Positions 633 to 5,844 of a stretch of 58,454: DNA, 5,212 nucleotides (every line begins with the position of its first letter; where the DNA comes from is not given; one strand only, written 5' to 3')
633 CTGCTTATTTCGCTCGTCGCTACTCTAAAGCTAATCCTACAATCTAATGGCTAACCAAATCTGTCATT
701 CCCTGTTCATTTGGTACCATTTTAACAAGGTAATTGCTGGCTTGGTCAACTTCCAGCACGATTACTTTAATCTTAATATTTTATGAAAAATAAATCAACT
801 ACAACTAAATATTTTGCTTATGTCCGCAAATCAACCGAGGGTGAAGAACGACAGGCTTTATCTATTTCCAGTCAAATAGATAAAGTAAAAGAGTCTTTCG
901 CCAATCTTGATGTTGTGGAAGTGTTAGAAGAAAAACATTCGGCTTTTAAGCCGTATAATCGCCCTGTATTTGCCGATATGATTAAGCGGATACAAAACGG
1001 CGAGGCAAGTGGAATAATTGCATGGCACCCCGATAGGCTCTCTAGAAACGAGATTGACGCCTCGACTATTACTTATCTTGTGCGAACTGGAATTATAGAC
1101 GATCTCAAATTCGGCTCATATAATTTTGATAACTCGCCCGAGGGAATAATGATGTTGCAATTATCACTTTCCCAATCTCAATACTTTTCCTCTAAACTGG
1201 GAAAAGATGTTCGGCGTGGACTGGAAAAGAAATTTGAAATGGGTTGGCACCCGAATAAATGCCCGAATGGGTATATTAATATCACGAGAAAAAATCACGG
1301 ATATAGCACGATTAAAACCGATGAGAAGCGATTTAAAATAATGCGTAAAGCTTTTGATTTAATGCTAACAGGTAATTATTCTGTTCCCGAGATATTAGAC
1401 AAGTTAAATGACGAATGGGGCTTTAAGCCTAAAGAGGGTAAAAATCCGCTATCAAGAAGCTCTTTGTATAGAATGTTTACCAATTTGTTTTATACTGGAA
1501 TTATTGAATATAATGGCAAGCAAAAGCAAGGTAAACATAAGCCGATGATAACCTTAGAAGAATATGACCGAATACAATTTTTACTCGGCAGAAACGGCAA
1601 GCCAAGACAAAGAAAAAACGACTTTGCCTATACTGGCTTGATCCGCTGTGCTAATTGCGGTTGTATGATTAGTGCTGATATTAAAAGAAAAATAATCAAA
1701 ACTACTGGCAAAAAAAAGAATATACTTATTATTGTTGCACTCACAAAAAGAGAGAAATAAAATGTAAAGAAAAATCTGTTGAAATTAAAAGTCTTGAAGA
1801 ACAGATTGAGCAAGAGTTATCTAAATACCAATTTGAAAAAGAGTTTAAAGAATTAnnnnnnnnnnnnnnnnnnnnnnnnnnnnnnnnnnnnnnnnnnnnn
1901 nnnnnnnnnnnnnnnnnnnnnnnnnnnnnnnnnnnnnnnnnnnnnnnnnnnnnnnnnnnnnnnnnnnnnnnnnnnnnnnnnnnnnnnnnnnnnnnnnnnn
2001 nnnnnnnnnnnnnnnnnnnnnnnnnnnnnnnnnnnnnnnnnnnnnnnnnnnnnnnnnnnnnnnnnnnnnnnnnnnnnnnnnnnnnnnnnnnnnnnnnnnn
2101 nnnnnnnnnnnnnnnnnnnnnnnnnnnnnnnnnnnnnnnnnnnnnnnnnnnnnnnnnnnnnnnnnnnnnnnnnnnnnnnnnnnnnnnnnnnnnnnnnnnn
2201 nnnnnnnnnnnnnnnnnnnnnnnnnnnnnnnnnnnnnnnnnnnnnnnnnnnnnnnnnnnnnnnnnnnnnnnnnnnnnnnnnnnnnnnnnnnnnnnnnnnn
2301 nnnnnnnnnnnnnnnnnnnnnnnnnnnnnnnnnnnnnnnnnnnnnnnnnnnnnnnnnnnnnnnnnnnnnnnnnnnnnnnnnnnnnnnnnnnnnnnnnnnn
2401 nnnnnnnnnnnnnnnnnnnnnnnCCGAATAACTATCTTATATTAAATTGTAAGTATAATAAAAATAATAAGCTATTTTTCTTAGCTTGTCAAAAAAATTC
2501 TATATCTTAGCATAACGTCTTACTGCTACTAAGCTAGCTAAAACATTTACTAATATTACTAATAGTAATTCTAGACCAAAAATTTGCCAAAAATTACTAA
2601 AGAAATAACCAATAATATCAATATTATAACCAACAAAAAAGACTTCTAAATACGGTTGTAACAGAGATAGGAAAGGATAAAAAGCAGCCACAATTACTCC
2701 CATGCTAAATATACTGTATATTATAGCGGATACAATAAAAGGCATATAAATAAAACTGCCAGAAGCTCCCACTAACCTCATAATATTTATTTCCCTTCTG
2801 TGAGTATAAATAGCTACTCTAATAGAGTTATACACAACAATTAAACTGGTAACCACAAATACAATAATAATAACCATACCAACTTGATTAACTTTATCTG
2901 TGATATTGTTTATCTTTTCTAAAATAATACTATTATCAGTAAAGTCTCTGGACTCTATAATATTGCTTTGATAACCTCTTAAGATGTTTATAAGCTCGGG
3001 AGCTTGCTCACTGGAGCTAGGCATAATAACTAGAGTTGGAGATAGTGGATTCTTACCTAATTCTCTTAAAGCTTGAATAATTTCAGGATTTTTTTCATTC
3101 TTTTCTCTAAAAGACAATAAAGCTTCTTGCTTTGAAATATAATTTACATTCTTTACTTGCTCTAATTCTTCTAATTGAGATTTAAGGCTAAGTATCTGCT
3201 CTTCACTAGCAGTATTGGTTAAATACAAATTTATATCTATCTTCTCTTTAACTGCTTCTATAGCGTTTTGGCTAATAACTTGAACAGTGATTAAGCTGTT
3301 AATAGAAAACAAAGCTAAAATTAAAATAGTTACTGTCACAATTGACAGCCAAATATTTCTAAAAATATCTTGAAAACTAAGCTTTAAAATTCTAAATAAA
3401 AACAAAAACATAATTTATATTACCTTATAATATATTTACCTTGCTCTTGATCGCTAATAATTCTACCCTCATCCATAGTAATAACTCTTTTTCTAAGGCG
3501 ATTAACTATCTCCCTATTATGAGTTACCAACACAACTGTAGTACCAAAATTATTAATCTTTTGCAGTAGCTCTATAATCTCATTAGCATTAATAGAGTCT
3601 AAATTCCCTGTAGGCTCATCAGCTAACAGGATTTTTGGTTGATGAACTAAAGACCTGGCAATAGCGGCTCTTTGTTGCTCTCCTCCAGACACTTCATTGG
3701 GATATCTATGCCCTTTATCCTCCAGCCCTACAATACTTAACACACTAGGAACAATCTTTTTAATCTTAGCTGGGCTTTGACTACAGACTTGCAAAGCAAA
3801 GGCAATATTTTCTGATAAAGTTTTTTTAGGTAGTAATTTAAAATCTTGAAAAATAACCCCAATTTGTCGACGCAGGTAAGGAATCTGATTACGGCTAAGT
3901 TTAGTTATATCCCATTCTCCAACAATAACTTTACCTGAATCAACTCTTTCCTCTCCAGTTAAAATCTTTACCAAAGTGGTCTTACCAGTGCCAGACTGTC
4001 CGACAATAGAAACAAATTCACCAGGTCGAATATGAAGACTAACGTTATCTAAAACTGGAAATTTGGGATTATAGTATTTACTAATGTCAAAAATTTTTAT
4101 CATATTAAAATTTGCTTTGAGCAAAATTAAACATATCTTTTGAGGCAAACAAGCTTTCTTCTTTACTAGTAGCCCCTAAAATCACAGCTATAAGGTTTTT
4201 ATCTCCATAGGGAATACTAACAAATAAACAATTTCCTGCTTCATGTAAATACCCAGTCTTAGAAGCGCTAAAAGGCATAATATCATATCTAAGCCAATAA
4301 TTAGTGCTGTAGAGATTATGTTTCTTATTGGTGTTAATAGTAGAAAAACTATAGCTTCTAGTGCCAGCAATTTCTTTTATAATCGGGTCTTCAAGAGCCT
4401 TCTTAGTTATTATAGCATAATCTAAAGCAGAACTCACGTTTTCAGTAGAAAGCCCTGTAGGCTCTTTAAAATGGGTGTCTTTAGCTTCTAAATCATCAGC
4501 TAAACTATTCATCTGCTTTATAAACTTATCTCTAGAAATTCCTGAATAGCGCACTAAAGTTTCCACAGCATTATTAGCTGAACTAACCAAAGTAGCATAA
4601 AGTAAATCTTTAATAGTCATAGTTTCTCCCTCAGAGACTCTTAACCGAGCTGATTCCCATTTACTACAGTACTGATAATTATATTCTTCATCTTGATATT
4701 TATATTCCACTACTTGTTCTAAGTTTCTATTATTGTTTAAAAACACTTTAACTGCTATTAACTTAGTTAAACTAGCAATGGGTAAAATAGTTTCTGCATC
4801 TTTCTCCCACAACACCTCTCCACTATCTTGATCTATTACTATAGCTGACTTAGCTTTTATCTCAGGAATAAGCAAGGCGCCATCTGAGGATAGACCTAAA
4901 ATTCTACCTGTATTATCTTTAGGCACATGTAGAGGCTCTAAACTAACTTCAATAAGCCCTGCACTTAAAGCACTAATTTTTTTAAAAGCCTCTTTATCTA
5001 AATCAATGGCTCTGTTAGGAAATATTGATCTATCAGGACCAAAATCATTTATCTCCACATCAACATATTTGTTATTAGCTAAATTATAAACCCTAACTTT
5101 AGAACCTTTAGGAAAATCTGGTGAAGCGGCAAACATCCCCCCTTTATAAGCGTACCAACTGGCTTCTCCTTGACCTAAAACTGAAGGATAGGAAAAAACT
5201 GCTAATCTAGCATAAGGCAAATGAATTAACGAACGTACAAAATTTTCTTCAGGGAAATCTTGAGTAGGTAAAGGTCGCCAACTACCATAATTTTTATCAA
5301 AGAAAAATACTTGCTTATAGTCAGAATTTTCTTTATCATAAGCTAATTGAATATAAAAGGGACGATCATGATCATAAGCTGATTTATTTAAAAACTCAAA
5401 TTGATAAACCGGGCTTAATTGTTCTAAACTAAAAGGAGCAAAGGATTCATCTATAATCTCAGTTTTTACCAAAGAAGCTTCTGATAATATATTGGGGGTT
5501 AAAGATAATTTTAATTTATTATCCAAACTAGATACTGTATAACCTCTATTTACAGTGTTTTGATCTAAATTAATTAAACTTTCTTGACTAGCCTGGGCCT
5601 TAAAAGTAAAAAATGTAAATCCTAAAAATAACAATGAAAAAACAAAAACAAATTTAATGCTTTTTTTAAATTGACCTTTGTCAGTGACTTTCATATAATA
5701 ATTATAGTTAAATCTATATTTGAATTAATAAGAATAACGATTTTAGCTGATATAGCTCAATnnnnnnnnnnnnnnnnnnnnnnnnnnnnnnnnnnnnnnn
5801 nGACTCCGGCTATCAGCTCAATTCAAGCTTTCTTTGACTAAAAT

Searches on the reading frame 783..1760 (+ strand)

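Call 9: search_protein_families(library=pfam, proteins=[window:783-1760:+], max_evalue=0.001)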
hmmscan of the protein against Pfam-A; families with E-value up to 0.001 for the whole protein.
window:783-1760:+ (325 aa): 2 families
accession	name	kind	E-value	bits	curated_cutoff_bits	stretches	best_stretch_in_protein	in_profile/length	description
PF00239.26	Resolvase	-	9e-17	62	23.3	1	11-154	2-143/145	Resolvase, N terminal domain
PF07508.19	Recombinase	-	3.1e-11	43.8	21.1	1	184-268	4-99/102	Recombinase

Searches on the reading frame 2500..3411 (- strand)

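Call 9: search_protein_families(library=pfam, proteins=[window:2500-3411:-], max_evalue=0.001)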
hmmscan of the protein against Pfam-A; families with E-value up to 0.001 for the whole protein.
window:2500-3411:- (303 aa): 2 families
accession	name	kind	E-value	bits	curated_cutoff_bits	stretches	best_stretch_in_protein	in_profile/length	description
PF18075.7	FtsX_ECD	-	2.1e-14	54.3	23.5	1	59-147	2-90/96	FtsX extracellular domain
PF02687.27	FtsX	-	1.3e-08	35.3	25.5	1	179-301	1-116/120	FtsX-like permease C-terminal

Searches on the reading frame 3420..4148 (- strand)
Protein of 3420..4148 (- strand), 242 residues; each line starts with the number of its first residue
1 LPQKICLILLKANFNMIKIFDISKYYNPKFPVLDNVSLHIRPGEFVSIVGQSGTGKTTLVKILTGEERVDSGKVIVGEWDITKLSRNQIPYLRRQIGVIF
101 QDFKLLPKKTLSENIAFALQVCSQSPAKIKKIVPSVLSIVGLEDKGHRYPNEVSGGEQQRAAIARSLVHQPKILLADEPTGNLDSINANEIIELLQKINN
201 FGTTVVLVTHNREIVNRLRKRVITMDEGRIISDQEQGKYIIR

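Call 9: search_protein_families(library=pfam, proteins=[window:3420-4148:-], max_evalue=0.001)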
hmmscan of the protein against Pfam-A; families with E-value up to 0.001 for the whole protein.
window:3420-4148:- (242 aa): 6 families
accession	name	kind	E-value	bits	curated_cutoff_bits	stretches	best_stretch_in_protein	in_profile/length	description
PF00005.33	ABC_tran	-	7e-35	121.1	25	1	33-180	1-136/137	ABC transporter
PF13401.12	AAA_22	-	4.8e-06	27.4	27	1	44-216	6-128/130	AAA domain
PF13304.12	AAA_21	-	1.4e-05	25.8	27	0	139-215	224-303/304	AAA domain, putative AbiEii toxin, Type IV TA system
PF13191.12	AAA_16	-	7.7e-05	23.7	32.6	1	42-122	24-101/167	AAA ATPase domain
PF20720.3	nSTAND3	-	0.00028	21.1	27.2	0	44-64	18-38/155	Novel STAND NTPase 3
PF03193.22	RsgA_GTPase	-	0.00035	20.9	30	0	44-74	107-137/174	RsgA GTPase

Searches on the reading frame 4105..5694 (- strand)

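Call 9: search_protein_families(library=pfam, proteins=[window:4105-5694:-], max_evalue=0.001)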
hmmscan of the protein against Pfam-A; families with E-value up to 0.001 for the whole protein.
window:4105-5694:- (529 aa): 3 families
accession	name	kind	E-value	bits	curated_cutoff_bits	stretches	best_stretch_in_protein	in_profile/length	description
PF00768.25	Peptidase_S11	-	9.4e-47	159.9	27.6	1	277-509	8-238/239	D-alanyl-D-alanine carboxypeptidase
PF03330.24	DPBB_1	-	4.6e-09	36.8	28.8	1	187-251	24-82/83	Lytic transglycolase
PF13354.11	Beta-lactamase2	-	3.6e-06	26.9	22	1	286-487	4-198/214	Beta-lactamase enzyme family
